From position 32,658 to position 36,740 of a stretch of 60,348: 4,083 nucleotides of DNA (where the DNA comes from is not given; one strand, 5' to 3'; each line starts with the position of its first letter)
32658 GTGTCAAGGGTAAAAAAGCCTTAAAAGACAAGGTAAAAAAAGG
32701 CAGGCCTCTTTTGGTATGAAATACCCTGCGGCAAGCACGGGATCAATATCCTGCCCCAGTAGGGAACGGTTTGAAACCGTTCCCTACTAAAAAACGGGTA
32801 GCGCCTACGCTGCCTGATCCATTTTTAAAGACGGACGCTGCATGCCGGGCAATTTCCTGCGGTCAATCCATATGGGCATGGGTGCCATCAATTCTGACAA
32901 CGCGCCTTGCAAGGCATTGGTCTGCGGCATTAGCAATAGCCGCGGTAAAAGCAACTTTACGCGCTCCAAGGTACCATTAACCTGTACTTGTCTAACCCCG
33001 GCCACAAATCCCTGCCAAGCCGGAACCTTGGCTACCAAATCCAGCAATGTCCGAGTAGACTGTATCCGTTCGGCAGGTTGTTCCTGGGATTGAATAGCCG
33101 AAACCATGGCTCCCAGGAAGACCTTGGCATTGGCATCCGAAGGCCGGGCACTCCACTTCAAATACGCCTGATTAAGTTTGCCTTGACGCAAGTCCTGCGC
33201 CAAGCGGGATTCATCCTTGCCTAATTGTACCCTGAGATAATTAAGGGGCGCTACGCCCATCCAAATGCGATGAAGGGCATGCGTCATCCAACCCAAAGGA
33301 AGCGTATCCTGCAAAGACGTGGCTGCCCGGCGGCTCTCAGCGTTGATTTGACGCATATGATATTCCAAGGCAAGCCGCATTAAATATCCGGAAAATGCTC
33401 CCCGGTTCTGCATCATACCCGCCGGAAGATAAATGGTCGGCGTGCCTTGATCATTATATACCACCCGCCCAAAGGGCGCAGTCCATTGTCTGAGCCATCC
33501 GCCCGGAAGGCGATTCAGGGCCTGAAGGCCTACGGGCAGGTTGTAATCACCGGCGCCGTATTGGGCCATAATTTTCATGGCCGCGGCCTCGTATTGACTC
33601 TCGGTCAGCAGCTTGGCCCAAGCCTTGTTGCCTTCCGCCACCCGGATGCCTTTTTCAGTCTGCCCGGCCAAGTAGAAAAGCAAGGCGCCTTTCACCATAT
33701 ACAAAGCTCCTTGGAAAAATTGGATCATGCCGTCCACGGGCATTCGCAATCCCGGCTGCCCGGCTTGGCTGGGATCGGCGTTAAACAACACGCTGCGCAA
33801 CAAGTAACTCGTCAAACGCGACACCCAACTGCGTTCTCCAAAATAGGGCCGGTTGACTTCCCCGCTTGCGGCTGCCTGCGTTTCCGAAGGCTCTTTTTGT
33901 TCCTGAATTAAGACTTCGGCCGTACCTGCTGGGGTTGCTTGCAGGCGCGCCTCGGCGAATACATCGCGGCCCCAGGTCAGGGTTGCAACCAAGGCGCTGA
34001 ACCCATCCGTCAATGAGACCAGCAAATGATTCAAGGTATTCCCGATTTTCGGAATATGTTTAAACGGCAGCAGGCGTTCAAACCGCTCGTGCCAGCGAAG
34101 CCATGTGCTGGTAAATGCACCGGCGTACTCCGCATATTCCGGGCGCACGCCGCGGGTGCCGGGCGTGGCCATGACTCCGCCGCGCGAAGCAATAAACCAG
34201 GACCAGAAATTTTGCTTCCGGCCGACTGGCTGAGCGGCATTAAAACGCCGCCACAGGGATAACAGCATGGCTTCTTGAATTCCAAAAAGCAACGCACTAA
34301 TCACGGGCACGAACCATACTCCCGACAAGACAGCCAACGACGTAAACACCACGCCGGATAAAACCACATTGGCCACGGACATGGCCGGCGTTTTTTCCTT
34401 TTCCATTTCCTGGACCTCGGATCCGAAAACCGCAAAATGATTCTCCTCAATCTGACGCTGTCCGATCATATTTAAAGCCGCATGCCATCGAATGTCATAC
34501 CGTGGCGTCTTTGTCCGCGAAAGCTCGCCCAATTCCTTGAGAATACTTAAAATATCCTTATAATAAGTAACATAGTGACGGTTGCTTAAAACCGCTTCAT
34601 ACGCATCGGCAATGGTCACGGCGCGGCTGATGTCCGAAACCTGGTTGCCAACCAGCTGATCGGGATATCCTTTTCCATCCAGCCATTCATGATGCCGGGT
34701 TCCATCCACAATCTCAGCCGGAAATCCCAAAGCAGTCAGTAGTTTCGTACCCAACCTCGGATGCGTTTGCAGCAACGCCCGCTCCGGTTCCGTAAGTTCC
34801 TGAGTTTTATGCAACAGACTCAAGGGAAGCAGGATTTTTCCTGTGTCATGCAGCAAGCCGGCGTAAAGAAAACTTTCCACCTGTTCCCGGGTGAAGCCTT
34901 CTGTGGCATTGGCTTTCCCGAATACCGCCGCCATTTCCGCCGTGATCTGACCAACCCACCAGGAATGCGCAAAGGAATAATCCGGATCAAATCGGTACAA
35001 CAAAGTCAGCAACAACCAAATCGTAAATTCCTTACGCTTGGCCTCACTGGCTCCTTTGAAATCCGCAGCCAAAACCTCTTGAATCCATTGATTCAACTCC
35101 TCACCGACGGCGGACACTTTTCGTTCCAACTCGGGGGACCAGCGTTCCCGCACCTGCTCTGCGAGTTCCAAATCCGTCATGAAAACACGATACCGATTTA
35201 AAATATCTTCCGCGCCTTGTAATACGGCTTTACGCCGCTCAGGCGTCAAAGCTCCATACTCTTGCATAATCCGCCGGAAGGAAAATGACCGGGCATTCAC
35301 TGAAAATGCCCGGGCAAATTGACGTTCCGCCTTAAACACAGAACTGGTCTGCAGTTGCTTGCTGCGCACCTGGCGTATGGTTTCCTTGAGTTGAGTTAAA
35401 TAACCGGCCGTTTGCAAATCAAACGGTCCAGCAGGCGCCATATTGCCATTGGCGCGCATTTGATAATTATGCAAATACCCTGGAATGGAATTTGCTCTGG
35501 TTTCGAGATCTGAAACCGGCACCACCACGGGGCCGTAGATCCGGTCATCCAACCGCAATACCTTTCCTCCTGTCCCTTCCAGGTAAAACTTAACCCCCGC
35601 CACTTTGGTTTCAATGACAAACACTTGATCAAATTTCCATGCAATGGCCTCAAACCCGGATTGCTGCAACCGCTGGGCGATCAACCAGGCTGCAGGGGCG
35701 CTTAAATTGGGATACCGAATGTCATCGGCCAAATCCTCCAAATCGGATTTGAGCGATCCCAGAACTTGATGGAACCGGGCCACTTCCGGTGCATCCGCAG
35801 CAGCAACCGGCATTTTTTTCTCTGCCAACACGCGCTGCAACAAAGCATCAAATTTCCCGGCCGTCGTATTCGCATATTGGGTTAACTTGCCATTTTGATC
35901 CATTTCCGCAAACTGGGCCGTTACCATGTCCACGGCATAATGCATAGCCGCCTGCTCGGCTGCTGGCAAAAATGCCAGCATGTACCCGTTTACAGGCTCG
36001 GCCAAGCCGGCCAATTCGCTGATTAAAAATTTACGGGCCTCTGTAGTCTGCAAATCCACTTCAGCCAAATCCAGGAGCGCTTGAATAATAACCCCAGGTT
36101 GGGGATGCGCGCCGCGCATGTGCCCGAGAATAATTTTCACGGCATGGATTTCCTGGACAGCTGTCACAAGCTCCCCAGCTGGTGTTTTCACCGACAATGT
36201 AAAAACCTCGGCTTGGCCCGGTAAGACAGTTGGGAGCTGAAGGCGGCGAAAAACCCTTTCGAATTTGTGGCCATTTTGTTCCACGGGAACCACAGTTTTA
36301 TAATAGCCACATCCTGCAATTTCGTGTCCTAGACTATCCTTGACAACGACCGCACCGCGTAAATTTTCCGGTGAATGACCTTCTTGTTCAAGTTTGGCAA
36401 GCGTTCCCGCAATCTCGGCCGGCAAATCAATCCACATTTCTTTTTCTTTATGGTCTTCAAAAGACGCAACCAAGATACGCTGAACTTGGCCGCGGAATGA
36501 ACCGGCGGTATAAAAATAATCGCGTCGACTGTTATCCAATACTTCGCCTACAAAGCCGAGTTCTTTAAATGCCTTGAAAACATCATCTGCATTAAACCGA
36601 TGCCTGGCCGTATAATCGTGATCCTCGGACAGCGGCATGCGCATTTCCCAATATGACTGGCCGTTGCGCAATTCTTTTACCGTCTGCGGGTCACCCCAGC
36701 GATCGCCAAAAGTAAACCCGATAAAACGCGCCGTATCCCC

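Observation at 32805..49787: A 5,660-aa single ORF joins an alpha-glucan enzyme set, an HD-GYP domain and pseudo-enzymes on a multi-pass membrane scaffold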

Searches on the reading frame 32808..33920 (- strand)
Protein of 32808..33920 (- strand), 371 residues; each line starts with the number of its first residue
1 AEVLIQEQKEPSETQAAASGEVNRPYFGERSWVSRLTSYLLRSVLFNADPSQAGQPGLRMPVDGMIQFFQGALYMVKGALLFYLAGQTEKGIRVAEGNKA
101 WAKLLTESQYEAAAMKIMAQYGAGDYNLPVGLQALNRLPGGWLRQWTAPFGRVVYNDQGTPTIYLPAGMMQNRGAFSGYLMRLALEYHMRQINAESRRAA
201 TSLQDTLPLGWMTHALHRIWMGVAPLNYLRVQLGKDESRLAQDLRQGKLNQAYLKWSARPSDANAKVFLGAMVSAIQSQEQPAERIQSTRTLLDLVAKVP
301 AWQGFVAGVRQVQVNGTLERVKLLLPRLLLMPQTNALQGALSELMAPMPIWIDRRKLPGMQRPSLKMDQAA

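Call 60: search_protein_families(library=pfam, alignment_id=A3, max_evalue=1)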
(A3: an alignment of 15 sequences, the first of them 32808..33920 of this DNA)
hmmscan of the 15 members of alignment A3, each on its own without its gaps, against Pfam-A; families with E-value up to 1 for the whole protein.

A. member 1, window:32808-33920:- (371 aa): 0 families

B. families by the number of members that match (of 15 scanned): 4 families
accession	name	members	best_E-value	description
PF13954.11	PapC_N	1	0.076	PapC N-terminal domain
PF24434.1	DUF7557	1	0.12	Family of unknown function (DUF7557)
PF18534.6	HBD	1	0.14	Helical bundle domain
PF05871.18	ESCRT-II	1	0.25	ESCRT-II complex subunit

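Call 63: predict_structure(alignment_id=A3)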
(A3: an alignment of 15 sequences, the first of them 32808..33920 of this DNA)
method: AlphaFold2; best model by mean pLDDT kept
length: 371 residues; sequences in the alignment: 15
mean_pLDDT: 70.7   pTM: 0.46
mean pLDDT of the five models: 70.7, 70.0, 69.6, 67.0, 66.8
residues with pLDDT >= 90: 78; 70-90: 128; 50-70: 91; < 50: 74
segments of 3 or more residues with pLDDT < 50: 1-11, 13-17, 20-28, 48-50, 52-55, 58-61, 89-97, 114-127, 199-206, 369-371
pLDDT, mean of each block of 10 residues (from residue 1): 39 46 45 63 53 47 56 68 59 48 60 48 47 80 74 78 80 70 76 59 48 81 93 92 92 93 93 95 94 91 85 81 87 86 89 70 50 45
secondary structure, 60 per line:
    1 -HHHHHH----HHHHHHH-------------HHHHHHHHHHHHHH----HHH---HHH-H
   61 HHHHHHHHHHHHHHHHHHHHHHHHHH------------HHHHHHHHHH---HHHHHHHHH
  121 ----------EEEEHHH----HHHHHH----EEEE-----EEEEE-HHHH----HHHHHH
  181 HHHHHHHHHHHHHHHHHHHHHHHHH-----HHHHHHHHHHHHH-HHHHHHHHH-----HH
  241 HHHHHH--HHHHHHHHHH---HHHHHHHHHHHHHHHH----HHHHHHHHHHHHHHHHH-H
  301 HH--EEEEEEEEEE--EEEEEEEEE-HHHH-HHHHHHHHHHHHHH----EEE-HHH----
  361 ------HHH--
elements in order: H2-7 H12-18 H32-45 H60-86 H99-108 H112-120 E131-134 H142-147 E152-155 E161-165 H167-170 H175-205 H211-223 H225-233 H239-246 H249-258 H262-277 H282-298 E305-314 E317-325 H327-330 H332-345 E350-352

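Call 67: fold_search(model_id=the predicted structure, library=pdb)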
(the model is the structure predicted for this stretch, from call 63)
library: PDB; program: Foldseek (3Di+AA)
matches with E <= 10: 141; with E <= 0.001: 0
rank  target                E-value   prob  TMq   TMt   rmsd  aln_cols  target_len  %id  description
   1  1z9h_A                2.8e-01  0.12  0.13  0.16  20.4       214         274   12  Microsomal prostaglandin E synthase type-2 (released 2005-05-17)
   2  6r9o_A                5.5e-01  0.09  0.11  0.08  12.0       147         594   15  Structure of Saccharomyces cerevisiae apo Pan2 pseudoubiquitin hydrolase-RNA exonuclease (UCH-Exo) module in complex w (released 2019-05-22)
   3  6r9p_A                7.2e-01  0.06  0.11  0.08  12.6       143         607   14  Structure of Saccharomyces cerevisiae apo Pan2 pseudoubiquitin hydrolase-RNA exonuclease (UCH-Exo) module in complex w (released 2019-05-22)
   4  5cm2_Z                8.0e-01  0.18  0.08  0.14  13.4        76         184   14  Structure of Y. lipolytica Trm9-Trm112 complex, a methyltransferase modifying U34 in the anticodon loop of some tRNAs (released 2015-10-21)
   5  4xr7_G                8.4e-01  0.09  0.11  0.07  12.4       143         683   13  Structure of the Saccharomyces cerevisiae PAN2-PAN3 core complex (released 2015-01-28)
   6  6r9q_A                8.4e-01  0.07  0.12  0.08  13.5       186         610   13  Structure of Saccharomyces cerevisiae apo Pan2 pseudoubiquitin hydrolase-RNA exonuclease (UCH-Exo) module in complex w (released 2019-05-22)
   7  5bz6                  1.1e+00  0.06  0.13  0.17  21.0       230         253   12  Crystal structure of the N-terminal domain single mutant (S92A) of the human mitochondrial calcium uniporter fused with  (released 2015-09-16)
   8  8iy5_R                1.2e+00  0.04  0.09  0.11  16.8       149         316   13  ETB-Gi complex bound to endothelin-1 (released 2023-08-16)
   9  5ea3                  1.2e+00  0.03  0.08  0.07  25.9       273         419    9  Crystal Structure of Inhibitor JNJ-2408068 in Complex with Prefusion RSV F Glycoprotein (released 2015-12-09)
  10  6r9j_A                1.3e+00  0.06  0.11  0.08  13.4       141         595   13  Structure of Saccharomyces cerevisiae apo Pan2 pseudoubiquitin hydrolase-RNA exonuclease (UCH-Exo) module in complex w (released 2019-05-22)
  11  9ogo_C                1.4e+00  0.04  0.13  0.06  21.9       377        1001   11  Crystal Structure of KPT185 in complex with CRM1(EH mutant)-Ran-RanBP1 (released 2025-11-26)
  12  6x2o_C                1.4e+00  0.03  0.11  0.05  21.9       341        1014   11  Crystal Structure of unliganded CRM1(E571K)-Ran-RanBP1 (released 2020-07-01)
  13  8hci_A                1.5e+00  0.05  0.13  0.16  19.1       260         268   10  Crystal structure of a holoenzyme Fe-free TglHI for Pseudomonas syringae Peptidyl (S) 2-mercaptoglycine biosynthesis (released 2023-08-23)
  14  6wq2_A                1.6e+00  0.04  0.08  0.15  18.1       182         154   15  Cryo-EM of the S. islandicus filamentous virus, SIFV (released 2020-07-29)
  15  6r9i                  1.7e+00  0.05  0.12  0.08  11.4       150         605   14  Structure of Saccharomyces cerevisiae apo Pan2 pseudoubiquitin hydrolase-RNA exonuclease (UCH-Exo) module (released 2019-05-22)
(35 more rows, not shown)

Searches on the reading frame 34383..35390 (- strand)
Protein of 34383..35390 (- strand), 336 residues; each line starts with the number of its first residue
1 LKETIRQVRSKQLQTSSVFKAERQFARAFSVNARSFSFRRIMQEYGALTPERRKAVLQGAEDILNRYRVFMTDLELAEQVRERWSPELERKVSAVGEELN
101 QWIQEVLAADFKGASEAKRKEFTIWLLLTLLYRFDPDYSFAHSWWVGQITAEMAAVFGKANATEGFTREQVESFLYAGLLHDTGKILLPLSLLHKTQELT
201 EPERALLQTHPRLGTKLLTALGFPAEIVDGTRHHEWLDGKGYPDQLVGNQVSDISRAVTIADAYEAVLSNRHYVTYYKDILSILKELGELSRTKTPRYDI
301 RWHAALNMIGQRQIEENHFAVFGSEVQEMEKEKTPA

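Call 61: search_solved_structures(query=window:34383-35390:-, max_evalue=0.001, show_alignments=1)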
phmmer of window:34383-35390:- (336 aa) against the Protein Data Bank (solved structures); distinct sequences matched with E-value up to 0.001: 5.
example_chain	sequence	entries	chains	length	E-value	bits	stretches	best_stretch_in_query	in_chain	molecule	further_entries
5z7c_A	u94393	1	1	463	1.7e-12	50.6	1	176-276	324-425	3'3'-cGAMP-specific phosphodiesterase 3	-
4r8z_A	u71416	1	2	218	2.7e-11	46.7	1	164-273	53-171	Cyclic di-GMP phosphodiesterase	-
4mcw_A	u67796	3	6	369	4.2e-09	39.5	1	164-274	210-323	Metal dependent phosphohydrolase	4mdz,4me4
9rbz_A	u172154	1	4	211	1.2e-08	38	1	165-274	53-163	HD domain/sensory box protein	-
9rc0_A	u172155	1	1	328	3.2e-08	36.6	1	165-274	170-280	HD domain/sensory box protein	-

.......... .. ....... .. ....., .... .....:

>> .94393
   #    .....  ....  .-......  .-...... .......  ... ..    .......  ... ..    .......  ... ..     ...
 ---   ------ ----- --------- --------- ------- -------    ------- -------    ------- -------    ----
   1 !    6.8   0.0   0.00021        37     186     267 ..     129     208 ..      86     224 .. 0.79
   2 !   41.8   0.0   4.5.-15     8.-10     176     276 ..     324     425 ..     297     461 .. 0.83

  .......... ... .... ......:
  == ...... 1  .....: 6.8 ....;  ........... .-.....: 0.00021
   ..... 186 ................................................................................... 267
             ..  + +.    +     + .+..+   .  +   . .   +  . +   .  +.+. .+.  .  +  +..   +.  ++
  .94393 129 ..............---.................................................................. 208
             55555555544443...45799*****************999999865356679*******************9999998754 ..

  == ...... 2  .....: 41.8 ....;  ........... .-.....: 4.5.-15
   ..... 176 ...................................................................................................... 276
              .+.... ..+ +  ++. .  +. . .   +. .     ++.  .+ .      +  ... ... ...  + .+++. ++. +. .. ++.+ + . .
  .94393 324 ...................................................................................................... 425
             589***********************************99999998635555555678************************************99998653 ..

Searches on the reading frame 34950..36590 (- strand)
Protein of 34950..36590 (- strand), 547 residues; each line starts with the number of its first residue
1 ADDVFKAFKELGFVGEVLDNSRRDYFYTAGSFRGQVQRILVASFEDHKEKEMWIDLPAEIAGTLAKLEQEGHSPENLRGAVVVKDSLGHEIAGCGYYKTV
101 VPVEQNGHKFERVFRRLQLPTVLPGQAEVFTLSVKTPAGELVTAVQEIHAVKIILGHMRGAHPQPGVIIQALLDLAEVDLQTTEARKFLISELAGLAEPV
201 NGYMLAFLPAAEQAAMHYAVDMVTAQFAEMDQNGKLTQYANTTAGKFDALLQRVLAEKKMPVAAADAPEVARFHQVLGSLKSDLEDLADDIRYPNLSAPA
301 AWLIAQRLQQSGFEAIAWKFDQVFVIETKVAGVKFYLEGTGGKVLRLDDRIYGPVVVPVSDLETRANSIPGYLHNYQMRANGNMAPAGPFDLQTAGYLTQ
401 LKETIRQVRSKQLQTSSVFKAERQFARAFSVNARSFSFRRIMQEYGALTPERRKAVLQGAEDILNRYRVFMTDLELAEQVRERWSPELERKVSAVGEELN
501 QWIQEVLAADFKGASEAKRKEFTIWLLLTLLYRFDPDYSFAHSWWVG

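Call 69: search_protein_families(library=pfam, proteins=[window:34950-36590:-], max_evalue=10)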
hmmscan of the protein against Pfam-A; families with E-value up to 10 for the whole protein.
window:34950-36590:- (547 aa): 2 families
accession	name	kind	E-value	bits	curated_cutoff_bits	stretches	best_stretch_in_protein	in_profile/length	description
PF08855.15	DUF1825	-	0.0011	19.3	25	1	439-494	24-80/103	Domain of unknown function (DUF1825)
PF00618.25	RasGEF_N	-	0.061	14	28.3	1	448-504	14-68/106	RasGEF N-terminal motif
